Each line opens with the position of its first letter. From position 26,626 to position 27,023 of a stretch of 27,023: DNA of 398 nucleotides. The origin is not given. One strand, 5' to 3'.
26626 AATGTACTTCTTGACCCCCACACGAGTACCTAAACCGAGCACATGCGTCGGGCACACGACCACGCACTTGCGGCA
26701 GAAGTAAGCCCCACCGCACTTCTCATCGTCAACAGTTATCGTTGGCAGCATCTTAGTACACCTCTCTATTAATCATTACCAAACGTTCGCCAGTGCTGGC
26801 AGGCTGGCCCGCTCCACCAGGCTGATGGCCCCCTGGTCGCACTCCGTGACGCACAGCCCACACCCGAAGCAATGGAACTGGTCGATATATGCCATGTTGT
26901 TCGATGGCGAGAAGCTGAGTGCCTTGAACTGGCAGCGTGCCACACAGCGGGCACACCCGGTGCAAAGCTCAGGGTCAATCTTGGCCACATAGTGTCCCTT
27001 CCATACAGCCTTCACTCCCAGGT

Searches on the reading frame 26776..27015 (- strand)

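Call 75: search_protein_families(library=pfam, proteins=[window:26776-27015:-], max_evalue=0.01)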
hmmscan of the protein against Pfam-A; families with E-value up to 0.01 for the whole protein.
window:26776-27015:- (79 aa): 15 families
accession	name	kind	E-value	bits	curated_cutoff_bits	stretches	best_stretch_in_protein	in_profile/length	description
PF12838.12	Fer4_7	-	6.1e-14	52.7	27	3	18-63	2-52/52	4Fe-4S dicluster domain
PF00037.32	Fer4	-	2e-13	50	21.1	2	12-33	2-23/24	4Fe-4S binding domain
PF13237.11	Fer4_10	-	5.2e-10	39.5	25.5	1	12-59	3-52/53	4Fe-4S dicluster domain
PF14697.11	Fer4_21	-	3.1e-09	37.2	35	1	11-65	1-58/59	4Fe-4S dicluster domain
PF13187.11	Fer4_9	-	5.5e-09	36.3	27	1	18-64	2-52/52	4Fe-4S dicluster domain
PF12797.12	Fer4_2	-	2.3e-07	30.8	24.5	2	12-28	4-20/22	4Fe-4S binding domain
PF12837.12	Fer4_6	-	1.7e-06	28.1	25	1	10-31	1-22/24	4Fe-4S binding domain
PF13459.11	Fer4_15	-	8e-06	26.9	22.4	0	12-29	2-19/66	4Fe-4S single cluster domain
PF17179.9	Fer4_22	-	1.2e-05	26.6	27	0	9-30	72-93/95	4Fe-4S dicluster domain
PF25160.1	LdpA_Fe-S-bd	-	1.2e-05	25.4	27.6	1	45-67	24-46/49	LdpA Fe-S cluster-binding domain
PF13484.11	Fer4_16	-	2.4e-05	25.5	30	0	48-67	1-20/66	4Fe-4S double cluster binding domain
PF12800.12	Fer4_4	-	0.00012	22.6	24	0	48-59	3-14/17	4Fe-4S binding domain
PF12798.12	Fer4_3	-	0.00078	20.5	27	0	49-63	1-15/15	4Fe-4S binding domain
PF13183.11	Fer4_8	-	0.0011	19.9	27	0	45-62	50-67/68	4Fe-4S dicluster domain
PF13534.11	Fer4_17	-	0.0038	18.2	22.2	0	49-64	2-17/61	4Fe-4S dicluster domain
